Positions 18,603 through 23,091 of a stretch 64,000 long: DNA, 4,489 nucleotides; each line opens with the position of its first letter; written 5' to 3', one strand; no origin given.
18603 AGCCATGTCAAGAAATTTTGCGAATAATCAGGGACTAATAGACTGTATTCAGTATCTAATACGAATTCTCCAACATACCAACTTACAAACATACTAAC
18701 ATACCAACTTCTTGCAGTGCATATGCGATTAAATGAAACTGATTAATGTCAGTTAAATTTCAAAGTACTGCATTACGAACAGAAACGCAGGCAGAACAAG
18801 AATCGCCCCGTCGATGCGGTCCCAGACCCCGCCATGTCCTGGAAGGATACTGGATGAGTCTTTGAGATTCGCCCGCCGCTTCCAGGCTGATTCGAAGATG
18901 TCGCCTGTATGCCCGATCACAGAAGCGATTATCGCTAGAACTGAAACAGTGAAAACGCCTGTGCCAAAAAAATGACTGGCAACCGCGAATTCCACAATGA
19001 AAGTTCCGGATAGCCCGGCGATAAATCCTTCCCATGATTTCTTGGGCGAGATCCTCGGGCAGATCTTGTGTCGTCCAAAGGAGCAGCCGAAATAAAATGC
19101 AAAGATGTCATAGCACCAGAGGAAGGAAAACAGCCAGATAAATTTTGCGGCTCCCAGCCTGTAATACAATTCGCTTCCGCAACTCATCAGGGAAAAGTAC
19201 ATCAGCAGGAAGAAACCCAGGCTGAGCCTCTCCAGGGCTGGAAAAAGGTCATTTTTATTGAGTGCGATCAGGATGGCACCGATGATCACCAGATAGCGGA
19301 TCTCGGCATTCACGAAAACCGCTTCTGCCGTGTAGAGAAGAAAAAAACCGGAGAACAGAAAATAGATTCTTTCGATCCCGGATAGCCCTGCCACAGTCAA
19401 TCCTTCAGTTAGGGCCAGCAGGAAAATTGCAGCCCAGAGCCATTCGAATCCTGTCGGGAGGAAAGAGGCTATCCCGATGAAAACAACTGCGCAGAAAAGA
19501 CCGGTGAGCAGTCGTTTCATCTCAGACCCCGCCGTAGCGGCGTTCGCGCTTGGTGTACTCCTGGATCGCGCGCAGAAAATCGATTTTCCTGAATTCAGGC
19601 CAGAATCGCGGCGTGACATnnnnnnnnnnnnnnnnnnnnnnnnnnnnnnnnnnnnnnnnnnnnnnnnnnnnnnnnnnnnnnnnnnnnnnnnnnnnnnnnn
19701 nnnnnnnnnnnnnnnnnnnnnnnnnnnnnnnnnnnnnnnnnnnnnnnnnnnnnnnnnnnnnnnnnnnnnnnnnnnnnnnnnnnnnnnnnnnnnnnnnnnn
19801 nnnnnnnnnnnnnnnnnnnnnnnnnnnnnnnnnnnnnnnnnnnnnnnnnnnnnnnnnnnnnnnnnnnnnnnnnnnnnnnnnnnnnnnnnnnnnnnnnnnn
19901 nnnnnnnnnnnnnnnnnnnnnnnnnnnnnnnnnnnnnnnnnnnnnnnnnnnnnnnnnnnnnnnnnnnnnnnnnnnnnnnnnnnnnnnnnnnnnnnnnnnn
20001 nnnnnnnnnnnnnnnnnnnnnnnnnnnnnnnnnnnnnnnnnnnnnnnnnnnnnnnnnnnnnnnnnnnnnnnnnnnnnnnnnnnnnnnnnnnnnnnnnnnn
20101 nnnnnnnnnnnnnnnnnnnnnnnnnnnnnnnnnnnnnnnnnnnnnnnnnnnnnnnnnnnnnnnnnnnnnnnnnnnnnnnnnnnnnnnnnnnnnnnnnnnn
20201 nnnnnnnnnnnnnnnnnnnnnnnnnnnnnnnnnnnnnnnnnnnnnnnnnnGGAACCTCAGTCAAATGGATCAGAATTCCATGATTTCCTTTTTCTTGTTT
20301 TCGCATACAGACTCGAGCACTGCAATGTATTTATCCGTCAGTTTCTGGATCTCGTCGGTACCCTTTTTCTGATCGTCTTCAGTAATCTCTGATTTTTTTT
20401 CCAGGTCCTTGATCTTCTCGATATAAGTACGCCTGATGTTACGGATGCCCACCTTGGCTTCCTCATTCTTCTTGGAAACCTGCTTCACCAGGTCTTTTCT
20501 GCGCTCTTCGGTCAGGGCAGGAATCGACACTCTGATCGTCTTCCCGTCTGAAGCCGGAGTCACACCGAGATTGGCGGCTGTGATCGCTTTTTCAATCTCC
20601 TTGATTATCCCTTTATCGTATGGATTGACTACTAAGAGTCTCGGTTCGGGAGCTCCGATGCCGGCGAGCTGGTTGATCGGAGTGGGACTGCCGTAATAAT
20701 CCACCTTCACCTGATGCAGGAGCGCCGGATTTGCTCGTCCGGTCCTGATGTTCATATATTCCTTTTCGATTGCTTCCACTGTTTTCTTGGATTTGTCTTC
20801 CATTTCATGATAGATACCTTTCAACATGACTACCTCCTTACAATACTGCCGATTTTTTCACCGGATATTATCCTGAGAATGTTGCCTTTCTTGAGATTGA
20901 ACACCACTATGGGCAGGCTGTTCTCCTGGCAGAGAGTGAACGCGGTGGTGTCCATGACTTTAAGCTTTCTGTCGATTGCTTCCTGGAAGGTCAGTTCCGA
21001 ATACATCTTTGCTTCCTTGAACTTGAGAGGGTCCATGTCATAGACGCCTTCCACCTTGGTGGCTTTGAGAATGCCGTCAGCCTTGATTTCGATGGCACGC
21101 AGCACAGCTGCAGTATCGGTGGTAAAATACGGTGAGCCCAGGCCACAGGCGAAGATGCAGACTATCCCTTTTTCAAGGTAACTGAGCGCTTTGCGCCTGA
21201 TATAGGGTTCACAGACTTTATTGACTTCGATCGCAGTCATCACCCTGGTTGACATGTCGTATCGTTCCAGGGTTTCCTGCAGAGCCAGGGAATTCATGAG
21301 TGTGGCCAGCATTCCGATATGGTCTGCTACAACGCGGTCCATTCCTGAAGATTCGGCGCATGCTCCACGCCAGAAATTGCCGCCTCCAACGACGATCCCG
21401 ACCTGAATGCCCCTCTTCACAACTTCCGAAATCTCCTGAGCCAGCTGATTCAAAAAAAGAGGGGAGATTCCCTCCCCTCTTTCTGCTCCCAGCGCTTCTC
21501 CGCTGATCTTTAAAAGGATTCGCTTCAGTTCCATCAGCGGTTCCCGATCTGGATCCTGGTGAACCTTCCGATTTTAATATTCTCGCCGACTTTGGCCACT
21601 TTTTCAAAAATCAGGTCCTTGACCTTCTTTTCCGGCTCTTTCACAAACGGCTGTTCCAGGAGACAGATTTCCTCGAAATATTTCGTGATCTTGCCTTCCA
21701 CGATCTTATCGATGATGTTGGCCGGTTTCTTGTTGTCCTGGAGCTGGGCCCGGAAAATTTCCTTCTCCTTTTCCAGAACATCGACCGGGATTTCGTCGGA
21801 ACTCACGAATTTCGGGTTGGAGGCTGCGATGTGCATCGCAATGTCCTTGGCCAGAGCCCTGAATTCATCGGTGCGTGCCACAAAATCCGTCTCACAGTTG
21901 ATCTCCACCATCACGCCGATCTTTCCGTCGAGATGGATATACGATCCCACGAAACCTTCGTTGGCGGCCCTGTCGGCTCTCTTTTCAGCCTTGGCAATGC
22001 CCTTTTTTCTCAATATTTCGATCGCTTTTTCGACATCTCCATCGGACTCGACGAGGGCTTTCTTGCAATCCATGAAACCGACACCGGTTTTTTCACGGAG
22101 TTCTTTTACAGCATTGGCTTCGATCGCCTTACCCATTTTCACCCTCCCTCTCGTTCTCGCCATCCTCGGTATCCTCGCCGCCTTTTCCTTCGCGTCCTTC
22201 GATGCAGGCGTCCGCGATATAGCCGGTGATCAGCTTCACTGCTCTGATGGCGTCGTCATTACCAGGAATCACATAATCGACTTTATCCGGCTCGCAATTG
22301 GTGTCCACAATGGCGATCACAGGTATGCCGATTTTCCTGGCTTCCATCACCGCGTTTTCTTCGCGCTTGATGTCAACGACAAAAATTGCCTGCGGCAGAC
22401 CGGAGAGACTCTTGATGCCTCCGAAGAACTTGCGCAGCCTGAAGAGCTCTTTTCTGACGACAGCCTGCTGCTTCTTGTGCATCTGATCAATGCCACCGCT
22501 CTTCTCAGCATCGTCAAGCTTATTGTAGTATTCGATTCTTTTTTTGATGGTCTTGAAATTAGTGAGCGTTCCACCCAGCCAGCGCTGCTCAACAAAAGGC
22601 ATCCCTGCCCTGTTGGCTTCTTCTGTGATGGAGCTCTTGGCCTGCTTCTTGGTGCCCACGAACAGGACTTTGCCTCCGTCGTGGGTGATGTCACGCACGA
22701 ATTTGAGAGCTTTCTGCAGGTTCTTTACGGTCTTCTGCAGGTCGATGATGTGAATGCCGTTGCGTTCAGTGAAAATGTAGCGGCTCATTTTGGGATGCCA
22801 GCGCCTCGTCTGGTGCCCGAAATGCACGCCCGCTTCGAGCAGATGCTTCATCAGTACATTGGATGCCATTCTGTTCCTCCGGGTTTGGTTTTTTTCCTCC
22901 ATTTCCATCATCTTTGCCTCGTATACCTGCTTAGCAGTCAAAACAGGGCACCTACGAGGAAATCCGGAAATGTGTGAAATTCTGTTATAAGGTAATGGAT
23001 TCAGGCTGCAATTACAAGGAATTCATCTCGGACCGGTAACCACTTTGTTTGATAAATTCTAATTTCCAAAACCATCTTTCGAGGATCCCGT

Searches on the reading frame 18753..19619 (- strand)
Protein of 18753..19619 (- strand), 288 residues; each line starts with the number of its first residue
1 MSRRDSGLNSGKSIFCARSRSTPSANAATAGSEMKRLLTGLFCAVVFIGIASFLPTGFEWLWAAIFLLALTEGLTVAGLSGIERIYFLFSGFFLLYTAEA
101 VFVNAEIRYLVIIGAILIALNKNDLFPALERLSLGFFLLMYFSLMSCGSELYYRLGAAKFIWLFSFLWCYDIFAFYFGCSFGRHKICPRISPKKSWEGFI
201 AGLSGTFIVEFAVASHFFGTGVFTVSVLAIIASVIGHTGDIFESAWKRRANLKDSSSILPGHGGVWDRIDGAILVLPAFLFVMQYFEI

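Call 15: search_protein_families(library=pfam, proteins=[window:18753-19619:-], max_evalue=0.001)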
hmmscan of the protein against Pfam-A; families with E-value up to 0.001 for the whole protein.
window:18753-19619:- (288 aa): 1 family
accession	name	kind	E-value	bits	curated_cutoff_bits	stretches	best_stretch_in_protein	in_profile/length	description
PF01148.25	CTP_transf_1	-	9e-48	163.8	24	1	35-286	2-264/264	Cytidylyltransferase family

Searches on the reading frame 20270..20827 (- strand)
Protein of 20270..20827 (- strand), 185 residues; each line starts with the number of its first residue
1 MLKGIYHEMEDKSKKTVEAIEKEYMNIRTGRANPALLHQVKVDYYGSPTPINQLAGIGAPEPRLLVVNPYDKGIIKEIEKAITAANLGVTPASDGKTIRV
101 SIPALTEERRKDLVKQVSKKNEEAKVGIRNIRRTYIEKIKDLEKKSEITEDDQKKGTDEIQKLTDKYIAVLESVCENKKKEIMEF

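Call 15: search_protein_families(library=pfam, proteins=[window:20270-20827:-], max_evalue=0.001)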
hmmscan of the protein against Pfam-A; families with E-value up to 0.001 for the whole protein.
window:20270-20827:- (185 aa): 1 family
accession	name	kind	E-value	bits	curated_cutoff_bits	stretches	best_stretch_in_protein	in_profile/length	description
PF01765.24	RRF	-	2.7e-66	222.9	29.7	1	21-183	2-164/164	Ribosome recycling factor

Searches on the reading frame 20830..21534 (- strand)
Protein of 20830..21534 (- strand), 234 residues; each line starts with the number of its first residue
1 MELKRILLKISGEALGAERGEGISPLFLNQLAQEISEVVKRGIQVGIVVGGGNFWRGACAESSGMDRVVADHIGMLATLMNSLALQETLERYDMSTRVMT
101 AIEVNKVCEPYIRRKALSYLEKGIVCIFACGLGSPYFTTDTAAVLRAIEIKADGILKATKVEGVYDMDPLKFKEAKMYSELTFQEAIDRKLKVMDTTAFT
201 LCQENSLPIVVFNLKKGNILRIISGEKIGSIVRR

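Call 15: search_protein_families(library=pfam, proteins=[window:20830-21534:-], max_evalue=0.001)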
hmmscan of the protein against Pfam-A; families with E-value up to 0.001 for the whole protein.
window:20830-21534:- (234 aa): 1 family
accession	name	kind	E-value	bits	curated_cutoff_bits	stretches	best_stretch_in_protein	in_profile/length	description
PF00696.33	AA_kinase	-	5.9e-36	124.8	24.9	1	4-213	1-234/234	Amino acid kinase family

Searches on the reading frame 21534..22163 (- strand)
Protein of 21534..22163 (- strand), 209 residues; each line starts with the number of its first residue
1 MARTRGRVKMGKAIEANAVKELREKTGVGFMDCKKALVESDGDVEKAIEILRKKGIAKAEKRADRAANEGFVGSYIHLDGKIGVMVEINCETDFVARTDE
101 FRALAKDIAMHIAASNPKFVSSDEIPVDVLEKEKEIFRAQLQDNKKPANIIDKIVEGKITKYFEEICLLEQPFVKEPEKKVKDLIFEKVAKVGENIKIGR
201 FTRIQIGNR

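Call 15: search_protein_families(library=pfam, proteins=[window:21534-22163:-], max_evalue=0.001)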
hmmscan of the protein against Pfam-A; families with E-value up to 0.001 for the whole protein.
window:21534-22163:- (209 aa): 2 families
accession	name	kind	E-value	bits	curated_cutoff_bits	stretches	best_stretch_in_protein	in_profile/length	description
PF00889.24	EF_TS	-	3.2e-43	148.1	27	1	62-207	71-203/204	Elongation factor TS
PF25025.1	EF-Ts_N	-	6.9e-07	29.6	33.2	1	15-54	13-53/60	Elongation factor Ts, mitochondrial, N-terminal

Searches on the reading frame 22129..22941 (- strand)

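Call 15: search_protein_families(library=pfam, proteins=[window:22129-22941:-], max_evalue=0.001)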
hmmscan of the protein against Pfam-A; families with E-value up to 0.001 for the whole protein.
window:22129-22941:- (270 aa): 1 family
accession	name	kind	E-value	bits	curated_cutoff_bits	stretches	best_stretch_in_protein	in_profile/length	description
PF00318.25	Ribosomal_S2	-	9e-97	323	26.1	1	34-249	1-216/216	Ribosomal protein S2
